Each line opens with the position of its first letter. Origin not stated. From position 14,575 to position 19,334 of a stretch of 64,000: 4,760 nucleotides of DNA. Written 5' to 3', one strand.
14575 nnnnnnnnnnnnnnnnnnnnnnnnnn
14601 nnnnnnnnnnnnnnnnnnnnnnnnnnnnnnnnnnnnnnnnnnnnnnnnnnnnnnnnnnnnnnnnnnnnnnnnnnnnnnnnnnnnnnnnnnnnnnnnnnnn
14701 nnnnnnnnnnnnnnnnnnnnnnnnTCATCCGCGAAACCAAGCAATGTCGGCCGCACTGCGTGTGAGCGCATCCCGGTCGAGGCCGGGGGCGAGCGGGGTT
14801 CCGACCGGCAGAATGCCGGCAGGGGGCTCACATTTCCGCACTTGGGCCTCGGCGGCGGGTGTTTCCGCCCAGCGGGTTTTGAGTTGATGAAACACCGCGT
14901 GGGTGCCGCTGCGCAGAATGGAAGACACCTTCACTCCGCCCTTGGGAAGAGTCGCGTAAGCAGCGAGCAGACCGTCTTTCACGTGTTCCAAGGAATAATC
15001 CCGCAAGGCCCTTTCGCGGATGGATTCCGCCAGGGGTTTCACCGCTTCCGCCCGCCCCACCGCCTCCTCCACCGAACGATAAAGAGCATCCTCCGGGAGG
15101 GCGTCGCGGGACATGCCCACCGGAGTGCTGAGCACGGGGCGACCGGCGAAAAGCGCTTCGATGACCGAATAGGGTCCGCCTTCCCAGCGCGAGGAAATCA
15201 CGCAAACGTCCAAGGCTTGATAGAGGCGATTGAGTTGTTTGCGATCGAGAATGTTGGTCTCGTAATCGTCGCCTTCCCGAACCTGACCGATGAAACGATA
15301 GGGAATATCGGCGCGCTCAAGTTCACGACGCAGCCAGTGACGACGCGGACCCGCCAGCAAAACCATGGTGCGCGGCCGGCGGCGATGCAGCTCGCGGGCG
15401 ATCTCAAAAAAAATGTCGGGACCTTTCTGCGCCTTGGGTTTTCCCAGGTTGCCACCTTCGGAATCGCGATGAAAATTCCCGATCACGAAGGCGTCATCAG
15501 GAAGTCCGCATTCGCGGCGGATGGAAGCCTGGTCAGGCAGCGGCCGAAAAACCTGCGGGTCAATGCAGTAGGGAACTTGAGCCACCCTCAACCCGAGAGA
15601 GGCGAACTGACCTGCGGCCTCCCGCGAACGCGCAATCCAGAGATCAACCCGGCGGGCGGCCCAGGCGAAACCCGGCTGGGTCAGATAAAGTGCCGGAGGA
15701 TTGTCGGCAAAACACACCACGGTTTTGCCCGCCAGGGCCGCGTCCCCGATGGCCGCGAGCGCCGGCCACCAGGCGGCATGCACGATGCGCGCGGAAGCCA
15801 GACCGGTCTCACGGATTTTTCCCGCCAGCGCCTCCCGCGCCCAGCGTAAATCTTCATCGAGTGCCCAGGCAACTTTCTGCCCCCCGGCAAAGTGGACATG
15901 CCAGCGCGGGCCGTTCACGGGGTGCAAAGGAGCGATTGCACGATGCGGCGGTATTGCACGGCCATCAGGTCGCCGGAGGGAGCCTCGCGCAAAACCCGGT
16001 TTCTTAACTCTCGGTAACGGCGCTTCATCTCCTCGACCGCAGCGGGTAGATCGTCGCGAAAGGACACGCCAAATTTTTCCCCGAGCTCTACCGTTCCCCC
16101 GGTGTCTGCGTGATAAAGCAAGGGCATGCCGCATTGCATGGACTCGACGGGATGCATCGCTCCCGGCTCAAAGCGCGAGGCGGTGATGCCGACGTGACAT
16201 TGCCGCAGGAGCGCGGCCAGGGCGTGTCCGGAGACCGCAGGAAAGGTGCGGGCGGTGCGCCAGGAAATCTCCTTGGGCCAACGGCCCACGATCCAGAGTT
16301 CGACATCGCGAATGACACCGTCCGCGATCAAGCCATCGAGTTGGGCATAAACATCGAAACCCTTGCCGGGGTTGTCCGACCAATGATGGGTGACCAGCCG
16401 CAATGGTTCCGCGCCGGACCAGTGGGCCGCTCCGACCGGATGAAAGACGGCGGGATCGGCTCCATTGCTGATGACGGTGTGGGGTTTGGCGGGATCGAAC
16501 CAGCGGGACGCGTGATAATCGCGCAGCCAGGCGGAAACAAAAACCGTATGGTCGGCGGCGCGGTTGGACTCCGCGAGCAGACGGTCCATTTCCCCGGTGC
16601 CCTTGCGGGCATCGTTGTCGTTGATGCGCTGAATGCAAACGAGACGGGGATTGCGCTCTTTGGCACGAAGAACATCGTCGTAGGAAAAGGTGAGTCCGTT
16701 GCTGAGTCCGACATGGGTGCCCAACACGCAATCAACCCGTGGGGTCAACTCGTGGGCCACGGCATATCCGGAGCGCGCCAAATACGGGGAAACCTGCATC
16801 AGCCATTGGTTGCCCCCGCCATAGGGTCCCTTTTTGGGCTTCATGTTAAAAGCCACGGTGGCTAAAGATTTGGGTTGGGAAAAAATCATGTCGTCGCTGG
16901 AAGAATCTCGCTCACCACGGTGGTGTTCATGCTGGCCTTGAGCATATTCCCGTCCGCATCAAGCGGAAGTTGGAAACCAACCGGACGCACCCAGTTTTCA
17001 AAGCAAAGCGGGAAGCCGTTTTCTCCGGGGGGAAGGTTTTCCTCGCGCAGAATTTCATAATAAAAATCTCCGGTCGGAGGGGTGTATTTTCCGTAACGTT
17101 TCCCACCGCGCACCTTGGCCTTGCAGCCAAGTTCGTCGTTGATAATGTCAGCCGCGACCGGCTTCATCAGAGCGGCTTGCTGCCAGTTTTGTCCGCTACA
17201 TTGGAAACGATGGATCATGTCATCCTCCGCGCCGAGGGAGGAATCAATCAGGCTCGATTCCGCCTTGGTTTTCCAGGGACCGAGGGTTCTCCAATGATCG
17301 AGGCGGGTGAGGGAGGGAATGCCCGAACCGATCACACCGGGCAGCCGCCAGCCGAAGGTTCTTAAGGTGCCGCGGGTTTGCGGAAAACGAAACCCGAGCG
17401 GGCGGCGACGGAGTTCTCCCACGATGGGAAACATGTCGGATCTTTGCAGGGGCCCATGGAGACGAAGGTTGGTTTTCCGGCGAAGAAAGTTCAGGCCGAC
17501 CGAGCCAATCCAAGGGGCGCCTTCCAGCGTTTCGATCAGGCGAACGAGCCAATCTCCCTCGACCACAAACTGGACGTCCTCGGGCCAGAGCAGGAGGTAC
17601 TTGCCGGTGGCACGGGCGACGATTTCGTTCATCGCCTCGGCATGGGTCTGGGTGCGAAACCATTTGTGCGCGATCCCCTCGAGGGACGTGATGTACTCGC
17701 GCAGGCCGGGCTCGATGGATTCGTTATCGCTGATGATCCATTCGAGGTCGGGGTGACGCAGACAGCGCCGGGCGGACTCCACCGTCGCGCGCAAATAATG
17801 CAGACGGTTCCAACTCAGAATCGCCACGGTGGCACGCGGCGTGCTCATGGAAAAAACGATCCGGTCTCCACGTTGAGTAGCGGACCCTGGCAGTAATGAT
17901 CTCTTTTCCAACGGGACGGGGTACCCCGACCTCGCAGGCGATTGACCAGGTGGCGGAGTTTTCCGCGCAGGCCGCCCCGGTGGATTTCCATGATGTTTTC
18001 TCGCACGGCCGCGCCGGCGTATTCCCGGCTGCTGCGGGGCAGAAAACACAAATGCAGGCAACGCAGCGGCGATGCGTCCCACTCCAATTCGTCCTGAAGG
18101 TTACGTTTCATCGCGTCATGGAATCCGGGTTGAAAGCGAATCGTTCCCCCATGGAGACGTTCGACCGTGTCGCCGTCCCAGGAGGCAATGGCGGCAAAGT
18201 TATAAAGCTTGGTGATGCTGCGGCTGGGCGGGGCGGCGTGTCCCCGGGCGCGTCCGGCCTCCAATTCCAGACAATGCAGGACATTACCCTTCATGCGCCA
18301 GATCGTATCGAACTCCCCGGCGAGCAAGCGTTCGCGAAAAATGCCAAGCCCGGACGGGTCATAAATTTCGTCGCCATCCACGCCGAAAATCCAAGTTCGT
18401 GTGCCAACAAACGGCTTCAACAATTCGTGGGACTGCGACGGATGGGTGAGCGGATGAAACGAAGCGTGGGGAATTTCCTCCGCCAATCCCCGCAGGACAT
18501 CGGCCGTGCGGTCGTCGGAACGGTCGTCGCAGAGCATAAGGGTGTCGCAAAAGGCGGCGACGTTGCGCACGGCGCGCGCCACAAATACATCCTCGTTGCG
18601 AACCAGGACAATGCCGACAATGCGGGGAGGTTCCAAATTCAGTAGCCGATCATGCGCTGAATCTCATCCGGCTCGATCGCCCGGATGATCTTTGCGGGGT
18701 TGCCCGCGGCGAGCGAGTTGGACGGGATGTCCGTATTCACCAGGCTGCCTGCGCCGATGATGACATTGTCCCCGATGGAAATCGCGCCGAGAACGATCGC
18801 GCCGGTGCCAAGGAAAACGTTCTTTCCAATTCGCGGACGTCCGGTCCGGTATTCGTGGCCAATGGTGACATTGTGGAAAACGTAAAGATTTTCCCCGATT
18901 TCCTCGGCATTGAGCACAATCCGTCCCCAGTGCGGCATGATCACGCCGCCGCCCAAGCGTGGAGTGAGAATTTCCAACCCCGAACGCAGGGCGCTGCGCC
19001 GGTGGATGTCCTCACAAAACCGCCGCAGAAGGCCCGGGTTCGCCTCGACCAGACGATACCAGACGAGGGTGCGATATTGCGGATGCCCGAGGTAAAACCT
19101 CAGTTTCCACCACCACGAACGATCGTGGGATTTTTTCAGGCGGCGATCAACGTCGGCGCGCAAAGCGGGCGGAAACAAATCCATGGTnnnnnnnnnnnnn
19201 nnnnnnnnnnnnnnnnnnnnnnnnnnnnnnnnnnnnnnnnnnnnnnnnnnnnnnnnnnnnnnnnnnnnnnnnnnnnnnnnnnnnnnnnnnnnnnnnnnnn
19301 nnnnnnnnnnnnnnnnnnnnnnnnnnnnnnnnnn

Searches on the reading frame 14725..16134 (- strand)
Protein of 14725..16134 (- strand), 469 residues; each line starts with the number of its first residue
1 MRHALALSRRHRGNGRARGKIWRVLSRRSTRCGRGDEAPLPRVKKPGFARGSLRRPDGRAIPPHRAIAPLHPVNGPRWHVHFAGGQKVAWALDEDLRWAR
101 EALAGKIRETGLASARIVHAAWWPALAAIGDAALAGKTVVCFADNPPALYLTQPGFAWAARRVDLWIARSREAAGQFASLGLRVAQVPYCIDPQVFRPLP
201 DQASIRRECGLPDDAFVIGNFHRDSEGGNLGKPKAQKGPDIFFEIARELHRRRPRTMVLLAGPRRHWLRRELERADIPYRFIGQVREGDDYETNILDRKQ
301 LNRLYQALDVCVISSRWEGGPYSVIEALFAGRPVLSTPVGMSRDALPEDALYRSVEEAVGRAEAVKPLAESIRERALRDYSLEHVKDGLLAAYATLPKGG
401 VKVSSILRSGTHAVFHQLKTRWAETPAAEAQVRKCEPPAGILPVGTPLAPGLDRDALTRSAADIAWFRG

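Call 61: search_protein_families(library=pfam, proteins=[window:14725-16134:-], max_evalue=0.001)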
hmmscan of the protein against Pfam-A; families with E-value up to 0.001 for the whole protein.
window:14725-16134:- (469 aa): 2 families
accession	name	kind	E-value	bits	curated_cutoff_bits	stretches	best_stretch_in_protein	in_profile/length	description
PF13692.12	Glyco_trans_1_4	-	9.9e-13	49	27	1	229-346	9-115/142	Glycosyl transferases group 1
PF00534.26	Glycos_transf_1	-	4.6e-10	39.8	26.4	1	234-346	25-131/172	Glycosyl transferases group 1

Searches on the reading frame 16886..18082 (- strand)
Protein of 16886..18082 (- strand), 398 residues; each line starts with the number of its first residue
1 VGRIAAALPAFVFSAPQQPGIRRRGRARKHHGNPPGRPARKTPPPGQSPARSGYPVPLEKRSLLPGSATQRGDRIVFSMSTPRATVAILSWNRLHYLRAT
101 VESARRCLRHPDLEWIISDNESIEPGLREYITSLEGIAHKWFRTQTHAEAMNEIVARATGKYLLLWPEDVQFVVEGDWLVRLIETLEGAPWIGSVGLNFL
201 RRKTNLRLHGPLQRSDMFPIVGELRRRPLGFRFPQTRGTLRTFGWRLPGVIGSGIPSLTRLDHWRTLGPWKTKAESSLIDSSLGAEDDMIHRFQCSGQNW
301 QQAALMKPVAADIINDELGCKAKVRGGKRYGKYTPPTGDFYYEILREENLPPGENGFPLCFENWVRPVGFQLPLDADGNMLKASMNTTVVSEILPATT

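Call 61: search_protein_families(library=pfam, proteins=[window:16886-18082:-], max_evalue=0.001)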
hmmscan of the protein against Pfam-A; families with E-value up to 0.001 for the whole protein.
window:16886-18082:- (398 aa): 1 family
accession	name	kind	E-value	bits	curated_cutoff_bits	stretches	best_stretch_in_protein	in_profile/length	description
PF00535.33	Glycos_transf_2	-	3.8e-09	37.1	23.3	1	85-196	1-113/168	Glycosyl transferase family 2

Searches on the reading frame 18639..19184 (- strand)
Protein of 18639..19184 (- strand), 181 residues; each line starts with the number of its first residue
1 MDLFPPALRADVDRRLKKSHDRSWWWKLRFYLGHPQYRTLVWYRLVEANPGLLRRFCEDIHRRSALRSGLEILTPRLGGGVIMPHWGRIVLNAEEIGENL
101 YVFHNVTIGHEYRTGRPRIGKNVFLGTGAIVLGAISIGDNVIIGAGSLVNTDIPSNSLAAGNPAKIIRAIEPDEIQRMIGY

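Call 61: search_protein_families(library=pfam, proteins=[window:18639-19184:-], max_evalue=0.001)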
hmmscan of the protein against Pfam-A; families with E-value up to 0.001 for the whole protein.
window:18639-19184:- (181 aa): 2 families
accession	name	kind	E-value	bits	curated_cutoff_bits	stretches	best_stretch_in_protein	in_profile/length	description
PF00132.30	Hexapep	-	5.4e-10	39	27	1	117-150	2-35/36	Bacterial transferase hexapeptide (six repeats)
PF14602.12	Hexapep_2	-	1.4e-06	28.3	27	1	118-149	3-32/34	Hexapeptide repeat of succinyl-transferase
